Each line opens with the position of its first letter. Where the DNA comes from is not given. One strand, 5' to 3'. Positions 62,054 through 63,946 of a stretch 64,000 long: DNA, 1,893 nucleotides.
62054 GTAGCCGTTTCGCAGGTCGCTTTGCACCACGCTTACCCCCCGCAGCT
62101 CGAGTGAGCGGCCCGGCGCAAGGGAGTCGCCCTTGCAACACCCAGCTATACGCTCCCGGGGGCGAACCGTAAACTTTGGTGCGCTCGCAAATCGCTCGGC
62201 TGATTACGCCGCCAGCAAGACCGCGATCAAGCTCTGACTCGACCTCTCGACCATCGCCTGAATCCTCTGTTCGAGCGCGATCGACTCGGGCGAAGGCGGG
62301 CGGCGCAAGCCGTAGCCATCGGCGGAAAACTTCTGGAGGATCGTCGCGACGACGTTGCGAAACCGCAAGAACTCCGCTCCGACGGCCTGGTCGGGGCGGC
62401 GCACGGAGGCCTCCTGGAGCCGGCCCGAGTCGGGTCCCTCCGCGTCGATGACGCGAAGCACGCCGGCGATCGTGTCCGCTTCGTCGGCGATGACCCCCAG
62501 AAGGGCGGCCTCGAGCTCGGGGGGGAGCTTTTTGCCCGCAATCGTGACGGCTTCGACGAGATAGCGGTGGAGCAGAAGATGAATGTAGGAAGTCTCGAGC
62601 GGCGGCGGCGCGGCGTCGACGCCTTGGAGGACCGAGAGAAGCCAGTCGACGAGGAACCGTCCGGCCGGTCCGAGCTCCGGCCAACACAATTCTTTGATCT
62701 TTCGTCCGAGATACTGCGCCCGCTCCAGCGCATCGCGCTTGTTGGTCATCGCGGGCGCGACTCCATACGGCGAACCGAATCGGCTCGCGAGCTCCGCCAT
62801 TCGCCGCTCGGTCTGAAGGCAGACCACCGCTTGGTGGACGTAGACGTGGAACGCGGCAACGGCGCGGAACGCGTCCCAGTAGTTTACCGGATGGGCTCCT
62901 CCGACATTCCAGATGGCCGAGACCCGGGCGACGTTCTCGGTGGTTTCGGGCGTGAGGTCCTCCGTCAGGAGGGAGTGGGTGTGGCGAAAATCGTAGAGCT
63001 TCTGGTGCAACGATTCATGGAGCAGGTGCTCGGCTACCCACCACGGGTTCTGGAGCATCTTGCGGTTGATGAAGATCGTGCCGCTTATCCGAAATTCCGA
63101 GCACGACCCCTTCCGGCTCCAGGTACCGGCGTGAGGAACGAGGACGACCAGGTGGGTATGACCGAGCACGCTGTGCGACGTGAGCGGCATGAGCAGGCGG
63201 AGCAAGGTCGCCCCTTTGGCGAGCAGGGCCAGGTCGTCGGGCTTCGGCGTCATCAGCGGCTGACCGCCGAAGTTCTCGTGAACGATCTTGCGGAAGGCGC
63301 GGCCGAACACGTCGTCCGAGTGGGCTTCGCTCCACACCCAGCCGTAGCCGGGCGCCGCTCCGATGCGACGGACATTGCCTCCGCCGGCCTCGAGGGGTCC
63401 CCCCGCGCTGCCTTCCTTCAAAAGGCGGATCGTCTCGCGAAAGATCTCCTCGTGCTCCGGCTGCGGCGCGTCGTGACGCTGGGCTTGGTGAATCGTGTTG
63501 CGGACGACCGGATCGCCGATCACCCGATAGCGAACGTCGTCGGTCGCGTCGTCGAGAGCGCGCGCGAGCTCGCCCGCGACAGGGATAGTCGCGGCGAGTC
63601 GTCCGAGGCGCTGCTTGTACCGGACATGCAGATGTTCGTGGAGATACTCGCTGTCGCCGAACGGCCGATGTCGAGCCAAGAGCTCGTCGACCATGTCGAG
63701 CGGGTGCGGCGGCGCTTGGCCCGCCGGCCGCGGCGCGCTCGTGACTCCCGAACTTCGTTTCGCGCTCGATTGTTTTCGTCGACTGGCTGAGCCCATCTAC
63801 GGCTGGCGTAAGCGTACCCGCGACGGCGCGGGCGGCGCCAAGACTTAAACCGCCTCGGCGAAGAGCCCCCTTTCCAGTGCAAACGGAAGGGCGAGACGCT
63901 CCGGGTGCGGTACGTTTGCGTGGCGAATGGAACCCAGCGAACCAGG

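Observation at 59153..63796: Large cytoplasmic HExxH-motif protein heading a run of secreted LamG, DUF1566 and Cys-rich proteins: a candidate protein/peptide-modification system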

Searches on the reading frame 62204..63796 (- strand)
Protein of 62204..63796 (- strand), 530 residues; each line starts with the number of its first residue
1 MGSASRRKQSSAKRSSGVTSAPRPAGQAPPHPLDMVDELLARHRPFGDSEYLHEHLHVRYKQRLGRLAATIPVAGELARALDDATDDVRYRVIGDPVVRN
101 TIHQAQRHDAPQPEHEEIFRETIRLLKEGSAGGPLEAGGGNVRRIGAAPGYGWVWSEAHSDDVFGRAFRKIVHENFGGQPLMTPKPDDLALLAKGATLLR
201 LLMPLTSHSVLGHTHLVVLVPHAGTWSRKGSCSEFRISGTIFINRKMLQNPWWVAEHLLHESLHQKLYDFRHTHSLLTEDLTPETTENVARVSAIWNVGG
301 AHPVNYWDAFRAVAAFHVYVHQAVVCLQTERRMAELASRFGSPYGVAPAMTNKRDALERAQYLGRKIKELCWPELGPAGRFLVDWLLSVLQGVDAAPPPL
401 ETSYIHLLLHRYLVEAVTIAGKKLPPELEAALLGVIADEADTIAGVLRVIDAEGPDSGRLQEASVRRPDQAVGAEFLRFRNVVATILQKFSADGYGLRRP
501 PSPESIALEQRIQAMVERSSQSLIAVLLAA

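Call 3: search_protein_families(library=ncbifam, proteins=[window:62204-63796:-], max_evalue=0.1)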
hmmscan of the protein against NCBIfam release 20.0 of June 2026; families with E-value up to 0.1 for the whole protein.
window:62204-63796:- (530 aa): 1 family
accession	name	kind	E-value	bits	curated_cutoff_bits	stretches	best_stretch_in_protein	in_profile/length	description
TIGR04267.2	mod_HExxH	domain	2.1e-09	37.6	40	1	194-298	3-101/177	aKG-HExxH-type peptide beta-hydroxylase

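Call 4: search_protein_families(library=pfam, proteins=[window:62204-63796:-], max_evalue=0.1)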
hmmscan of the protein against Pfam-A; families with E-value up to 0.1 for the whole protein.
window:62204-63796:- (530 aa): 0 families

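Call 5: find_encoding_contigs(protein=window:62204-63796:-, flank=10000, max_places=6)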
Protein window:62204-63796:- (530 aa): no gene with exactly this product is on record in the collection.

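Call 6: find_homologous_proteins(query=window:62204-63796:-)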
Query window:62204-63796:- (530 aa): 313 proteins with E <= 0.001 among 8000 candidates; the best 120 are listed.
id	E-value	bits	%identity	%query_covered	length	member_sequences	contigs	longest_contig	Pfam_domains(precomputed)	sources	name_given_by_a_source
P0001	0.0e+0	1124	99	94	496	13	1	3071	-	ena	-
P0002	1.3e-264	897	73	99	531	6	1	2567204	-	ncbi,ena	-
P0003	2.3e-244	830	68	99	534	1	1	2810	-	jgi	jgi:hypothetical protein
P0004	5.7e-200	684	61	94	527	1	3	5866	-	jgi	jgi:hypothetical protein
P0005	3.6e-199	681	60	94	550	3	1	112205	-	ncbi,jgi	ncbi:MAG: hypothetical protein ABSC94_13085 [Polyangiaceae bacterium]|jgi:hypothetical protein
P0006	1.8e-193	662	60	93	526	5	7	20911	-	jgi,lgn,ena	-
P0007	1.8e-193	662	59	94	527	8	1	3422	-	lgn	-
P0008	5.6e-193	661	58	100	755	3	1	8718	-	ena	-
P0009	1.7e-191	656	59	99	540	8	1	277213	-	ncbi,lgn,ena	-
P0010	1.3e-186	640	58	97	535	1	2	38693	-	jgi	jgi:hypothetical protein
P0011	4.9e-186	638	57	99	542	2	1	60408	-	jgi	-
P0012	9.7e-186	637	58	94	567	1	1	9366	-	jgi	jgi:hypothetical protein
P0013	9.2e-185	634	57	99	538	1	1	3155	-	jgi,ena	-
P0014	2.9e-183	629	54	95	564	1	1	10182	-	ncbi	-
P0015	4.5e-183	628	56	99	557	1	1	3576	-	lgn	-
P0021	2.9e-180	619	57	96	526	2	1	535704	-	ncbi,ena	-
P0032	2.6e-167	576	54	94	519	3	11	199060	-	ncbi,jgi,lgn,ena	-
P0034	6.1e-167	575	55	94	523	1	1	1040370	-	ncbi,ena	-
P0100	3.6e-110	387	42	92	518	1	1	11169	-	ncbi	ncbi:aKG-HExxH-type peptide beta-hydroxylase [Streptomyces sp. NPDC002586]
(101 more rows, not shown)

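Call 7: find_encoding_contigs(protein=P0002, flank=10000, max_places=3)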
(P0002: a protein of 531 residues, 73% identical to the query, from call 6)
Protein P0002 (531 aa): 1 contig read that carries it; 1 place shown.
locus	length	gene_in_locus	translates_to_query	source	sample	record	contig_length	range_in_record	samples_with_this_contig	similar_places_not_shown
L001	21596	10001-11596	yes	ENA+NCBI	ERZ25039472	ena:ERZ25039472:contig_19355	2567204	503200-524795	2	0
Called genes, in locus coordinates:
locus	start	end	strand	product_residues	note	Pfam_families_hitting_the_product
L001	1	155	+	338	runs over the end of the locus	-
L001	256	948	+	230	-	-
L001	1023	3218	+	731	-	PF00933:Glyco_hydro_3, PF01915:Glyco_hydro_3_C, PF14310:Fn3-like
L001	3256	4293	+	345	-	PF01522:Polysacc_deac_1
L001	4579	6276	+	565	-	PF07626:PSD3, PF07637:PSD5, PF07624:PSD2 (faint), PF07631:PSD4, PF07627:PSCyt3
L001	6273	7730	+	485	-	PF07586:HXXSHH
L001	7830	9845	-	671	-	PF04879:Molybdop_Fe4S4, PF00384:Molybdopterin, PF01568:Molydop_binding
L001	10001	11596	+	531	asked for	-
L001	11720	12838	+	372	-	-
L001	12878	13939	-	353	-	-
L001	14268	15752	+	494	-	PF13424:TPR_12 (faint), PF13432:TPR_16 (faint), PF14559:TPR_19 (faint), PF07719:TPR_2 (faint), PF13181:TPR_8 (faint), PF13428:TPR_14 (faint), PF13431:TPR_17 (faint), PF13414:TPR_11 (faint)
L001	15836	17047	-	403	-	PF02040:ArsB, PF03600:CitMHS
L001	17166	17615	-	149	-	PF07681:DoxX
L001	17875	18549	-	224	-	PF12844:HTH_19 (weak), PF13560:HTH_31 (weak), PF01381:HTH_3, PF07883:Cupin_2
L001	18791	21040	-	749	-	PF00155:Aminotran_1_2 (weak), PF00266:Aminotran_5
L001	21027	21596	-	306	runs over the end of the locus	PF19307:SrpI-like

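Call 8: find_encoding_contigs(protein=P0005, flank=10000, max_places=3)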
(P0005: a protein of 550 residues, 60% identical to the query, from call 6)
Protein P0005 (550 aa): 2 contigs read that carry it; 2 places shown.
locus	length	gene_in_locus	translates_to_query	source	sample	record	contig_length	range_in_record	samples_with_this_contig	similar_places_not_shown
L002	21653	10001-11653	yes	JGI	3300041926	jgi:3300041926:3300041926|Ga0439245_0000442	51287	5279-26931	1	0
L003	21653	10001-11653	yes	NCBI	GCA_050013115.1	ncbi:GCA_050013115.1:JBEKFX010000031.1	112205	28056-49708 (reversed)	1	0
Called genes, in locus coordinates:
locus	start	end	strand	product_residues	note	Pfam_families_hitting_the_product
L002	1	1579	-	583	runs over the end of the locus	PF03814:KdpA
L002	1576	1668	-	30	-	PF09604:Potass_KdpF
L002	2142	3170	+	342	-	PF00069:Pkinase, PF07714:PK_Tyr_Ser-Thr, PF03109:ABC1 (faint)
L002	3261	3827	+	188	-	PF04264:YceI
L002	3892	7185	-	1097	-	PF05227:CHASE3, PF01590:GAF, PF13185:GAF_2, PF00989:PAS, PF08448:PAS_4, PF13426:PAS_9, PF01590:GAF, PF13185:GAF_2, +4 more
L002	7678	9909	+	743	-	PF00128:Alpha-amylase (weak), PF21331:Isoamylase_C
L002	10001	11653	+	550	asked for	-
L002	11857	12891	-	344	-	-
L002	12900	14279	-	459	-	-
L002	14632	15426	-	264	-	PF07603:Lcl_C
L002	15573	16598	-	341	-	PF07603:Lcl_C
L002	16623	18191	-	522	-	PF07626:PSD3 (weak), PF07637:PSD5, PF07631:PSD4, PF07627:PSCyt3, PF07624:PSD2 (weak)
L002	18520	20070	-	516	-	PF07586:HXXSHH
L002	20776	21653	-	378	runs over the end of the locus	-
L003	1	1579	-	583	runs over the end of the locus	PF03814:KdpA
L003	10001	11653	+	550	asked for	-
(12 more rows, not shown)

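Call 9: find_encoding_contigs(protein=P0009, flank=10000, max_places=3)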
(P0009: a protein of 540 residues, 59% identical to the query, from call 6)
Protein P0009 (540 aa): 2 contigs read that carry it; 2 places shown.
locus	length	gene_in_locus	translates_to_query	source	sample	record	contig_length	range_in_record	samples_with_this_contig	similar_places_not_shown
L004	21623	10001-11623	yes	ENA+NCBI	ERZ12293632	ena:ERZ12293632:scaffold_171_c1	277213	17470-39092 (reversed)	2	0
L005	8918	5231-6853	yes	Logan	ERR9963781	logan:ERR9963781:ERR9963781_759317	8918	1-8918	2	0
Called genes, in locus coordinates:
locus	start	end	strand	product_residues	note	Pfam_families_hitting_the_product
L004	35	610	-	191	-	PF00440:TetR_N, PF21993:TetR_C_13_2, PF16925:TetR_C_13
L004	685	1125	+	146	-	-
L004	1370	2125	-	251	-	PF00106:adh_short, PF08659:KR, PF13561:adh_short_C2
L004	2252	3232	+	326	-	PF00126:HTH_1, PF03466:LysR_substrate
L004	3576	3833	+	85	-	PF06296:RelE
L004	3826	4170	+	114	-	PF15731:MqsA_antitoxin, PF01381:HTH_3 (weak)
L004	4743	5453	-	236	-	PF01694:Rhomboid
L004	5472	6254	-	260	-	PF06897:DUF1269 (weak)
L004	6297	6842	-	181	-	PF03729:DUF308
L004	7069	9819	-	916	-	PF13191:AAA_16 (weak), PF25199:nSTAND_NTPase5 (weak), PF25873:WHD_MalT, PF17874:TPR_MalT, PF00196:GerE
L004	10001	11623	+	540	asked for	-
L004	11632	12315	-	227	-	PF06532:NrsF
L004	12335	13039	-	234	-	PF07638:Sigma70_ECF (faint), PF04542:Sigma70_r2, PF08281:Sigma70_r4_2, PF04545:Sigma70_r4, PF22233:PhyR_sigma-like (weak)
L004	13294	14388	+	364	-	-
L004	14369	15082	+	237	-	-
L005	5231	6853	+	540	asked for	-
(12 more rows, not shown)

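Call 14: search_solved_structures(query=window:62204-63796:-, max_evalue=10, show_alignments=2)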
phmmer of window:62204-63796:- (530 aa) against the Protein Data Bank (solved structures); distinct sequences matched with E-value up to 10: 1.
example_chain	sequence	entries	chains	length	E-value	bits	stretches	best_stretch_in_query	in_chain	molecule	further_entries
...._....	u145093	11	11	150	1.5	10.9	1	305-386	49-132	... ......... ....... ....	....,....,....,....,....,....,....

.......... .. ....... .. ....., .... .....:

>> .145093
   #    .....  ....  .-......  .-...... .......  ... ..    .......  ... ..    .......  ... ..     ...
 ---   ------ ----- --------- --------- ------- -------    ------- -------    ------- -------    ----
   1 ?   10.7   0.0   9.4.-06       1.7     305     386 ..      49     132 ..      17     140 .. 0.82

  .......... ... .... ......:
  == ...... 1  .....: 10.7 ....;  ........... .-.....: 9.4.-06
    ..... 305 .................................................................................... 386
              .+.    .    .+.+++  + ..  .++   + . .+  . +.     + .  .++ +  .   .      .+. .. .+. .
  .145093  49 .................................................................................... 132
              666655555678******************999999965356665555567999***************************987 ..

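Call 16: find_related_loci(query=A1, collection=genome_contigs, flank=10000)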
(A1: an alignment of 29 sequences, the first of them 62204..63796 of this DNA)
Query A1 (530 aa) in genome_contigs; peptide patterns used: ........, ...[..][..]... (x = any residue, [..] = any of these).
90 stretches matched a pattern; 54 encode a relative of the query (tblastn E <= 1e-3); 54 distinct loci.
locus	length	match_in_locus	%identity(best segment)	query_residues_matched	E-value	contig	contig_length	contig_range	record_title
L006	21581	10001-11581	73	1-527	0e+0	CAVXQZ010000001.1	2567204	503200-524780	MAG: uncultured delta proteobacterium isolate MFD01223.bin.1.14 genome assembly, contig: contig_19355, whole genome shot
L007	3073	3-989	90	202-530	0e+0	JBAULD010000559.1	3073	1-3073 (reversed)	MAG: Polyangiaceae bacterium isolate MFD04780_ilm_asm_bin14 k127_71529, whole genome shotgun sequence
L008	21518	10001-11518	59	31-529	0e+0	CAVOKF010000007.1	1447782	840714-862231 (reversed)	MAG: uncultured delta proteobacterium isolate MFD00082.bin.1.80 genome assembly, contig: contig_3710, whole genome shotg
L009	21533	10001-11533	59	26-529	0e+0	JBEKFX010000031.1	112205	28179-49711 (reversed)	MAG: Polyangiaceae bacterium isolate SPRUCE 23 SPRUCE_23_31, whole genome shotgun sequence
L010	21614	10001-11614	58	1-527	0e+0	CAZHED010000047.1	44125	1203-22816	MAG TPA_asm: uncultured Polyangiaceae bacterium isolate binchicken_co54_265 genome assembly, contig: NODE_1417_length_44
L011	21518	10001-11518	59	31-529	0e+0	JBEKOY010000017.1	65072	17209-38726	MAG: Polyangiaceae bacterium isolate SPRUCE 451 SPRUCE_451_17, whole genome shotgun sequence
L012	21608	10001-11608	55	1-527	0e+0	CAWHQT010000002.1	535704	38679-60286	MAG: uncultured delta proteobacterium isolate MFD04540.bin.1.13 genome assembly, contig: contig_10895, whole genome shot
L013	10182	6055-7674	54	27-527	5e-176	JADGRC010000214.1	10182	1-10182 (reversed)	MAG: Proteobacteria bacterium isolate Chersky_194 k127_8723955, whole genome shotgun sequence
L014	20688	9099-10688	53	13-527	1e-173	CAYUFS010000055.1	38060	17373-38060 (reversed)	MAG TPA_asm: uncultured Myxococcales bacterium isolate binchicken_co54_263 genome assembly, contig: NODE_1825_length_380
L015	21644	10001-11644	52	20-527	3e-163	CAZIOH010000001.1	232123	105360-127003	MAG TPA_asm: uncultured Myxococcales bacterium isolate binchicken_co54_403 genome assembly, contig: NODE_21_length_23212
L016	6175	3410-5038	40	1-526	2e-119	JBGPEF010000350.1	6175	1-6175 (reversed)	MAG: Tepidisphaeraceae bacterium isolate OBJ_0618_7090110_97 k141_3074068_length_6175_cov_13.0804, whole genome shotgun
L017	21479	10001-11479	42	42-527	7e-115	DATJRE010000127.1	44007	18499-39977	MAG TPA_asm: Bryobacteraceae bacterium isolate SMAG_U14959 k141_861733, whole genome shotgun sequence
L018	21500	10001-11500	42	33-523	6e-111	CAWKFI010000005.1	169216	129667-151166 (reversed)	MAG: uncultured Actinomycetota bacterium isolate MFD09212.bin.2.54 genome assembly, contig: contig_44221, whole genome s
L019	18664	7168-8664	41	30-527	5e-111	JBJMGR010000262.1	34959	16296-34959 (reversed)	MAG: Pyrinomonadaceae bacterium isolate H3_18_all_fractions_metab_conc_6_64_56 k255_3915219, whole genome shotgun sequen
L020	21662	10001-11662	39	8-527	5e-110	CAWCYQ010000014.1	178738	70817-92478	MAG: Terriglobia bacterium isolate MFD09603.bin.2.272 genome assembly, contig: contig_1709, whole genome shotgun sequenc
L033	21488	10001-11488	36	33-522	2e-86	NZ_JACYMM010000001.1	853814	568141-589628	Janthinobacterium sp. FW305-129 NODE_1_length_853814_cov_311.157217, whole genome shotgun sequence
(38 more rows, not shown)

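Call 23: find_encoding_contigs(protein=P0001, flank=10000, max_places=4)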
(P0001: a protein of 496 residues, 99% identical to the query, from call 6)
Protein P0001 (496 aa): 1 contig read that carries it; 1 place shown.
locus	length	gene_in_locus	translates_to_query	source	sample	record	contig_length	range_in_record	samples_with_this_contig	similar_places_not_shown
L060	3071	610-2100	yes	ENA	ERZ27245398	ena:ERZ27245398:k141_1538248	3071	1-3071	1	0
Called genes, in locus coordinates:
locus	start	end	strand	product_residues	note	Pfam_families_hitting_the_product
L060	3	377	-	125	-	?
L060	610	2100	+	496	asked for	-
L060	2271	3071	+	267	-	?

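Call 24: find_encoding_contigs(protein=P0003, flank=10000, max_places=4)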
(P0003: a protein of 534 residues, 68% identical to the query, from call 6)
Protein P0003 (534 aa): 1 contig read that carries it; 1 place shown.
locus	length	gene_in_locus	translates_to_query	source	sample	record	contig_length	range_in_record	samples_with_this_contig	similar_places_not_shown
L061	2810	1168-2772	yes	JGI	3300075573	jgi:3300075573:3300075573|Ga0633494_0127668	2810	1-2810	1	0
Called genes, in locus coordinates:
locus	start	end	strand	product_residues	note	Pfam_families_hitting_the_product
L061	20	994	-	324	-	PF28386:BfoA_C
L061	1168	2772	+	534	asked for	-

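Call 41: search_protein_families(library=ncbifam, proteins=[L033:11822-14437:+, L033:7707-9230:+, L033:9953-11515:+], max_evalue=1)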
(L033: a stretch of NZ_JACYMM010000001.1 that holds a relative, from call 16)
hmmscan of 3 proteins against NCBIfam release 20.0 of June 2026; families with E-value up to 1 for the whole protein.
L033:11822-14437:+ (871 aa): 1 family
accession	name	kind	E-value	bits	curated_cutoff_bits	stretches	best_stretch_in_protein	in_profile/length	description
TIGR03962.1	mycofact_rSAM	equivalog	0.19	10.9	265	0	671-753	93-176/339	mycofactocin radical SAM maturase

L033:7707-9230:+ (507 aa): 0 families

L033:9953-11515:+ (520 aa): 1 family
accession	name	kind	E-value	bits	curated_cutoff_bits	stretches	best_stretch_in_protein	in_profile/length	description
TIGR04267.2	mod_HExxH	domain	1.5e-09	38.1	40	1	202-342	2-134/177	aKG-HExxH-type peptide beta-hydroxylase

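Call 42: predict_structure(alignment_id=A1)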
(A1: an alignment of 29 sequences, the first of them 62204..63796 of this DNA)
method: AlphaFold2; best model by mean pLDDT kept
length: 530 residues; sequences in the alignment: 29
mean_pLDDT: 87.4   pTM: 0.87
mean pLDDT of the five models: 87.4, 87.3, 87.0, 86.3, 86.0
residues with pLDDT >= 90: 341; 70-90: 145; 50-70: 15; < 50: 29
segments of 3 or more residues with pLDDT < 50: 1-26, 283-285
pLDDT, mean of each block of 10 residues (from residue 1): 33 38 54 94 90 93 94 96 91 94 88 93 93 82 79 89 94 89 93 96 95 94 88 92 94 97 95 85 57 83 79 96 97 95 88 94 95 93 97 90 89 91 88 94 92 86 88 94 93 84 88 92 78
secondary structure, 60 per line:
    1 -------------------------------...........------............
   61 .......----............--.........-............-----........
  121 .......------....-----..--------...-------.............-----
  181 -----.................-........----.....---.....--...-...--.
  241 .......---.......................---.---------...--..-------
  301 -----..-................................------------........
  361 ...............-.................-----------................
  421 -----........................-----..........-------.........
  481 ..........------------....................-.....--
elements in order: H32-42 H49-67 H72-83 H86-94 H96-107 H113-127 H134-137 E153-155 H163-175 H186-202 H204-211 E216-220 H224-228 E231-233 E240-244 H251-273 H309-340 H353-374 H377-393 H405-420 H426-449 H455-464 H472-490 H503-522 H524-528
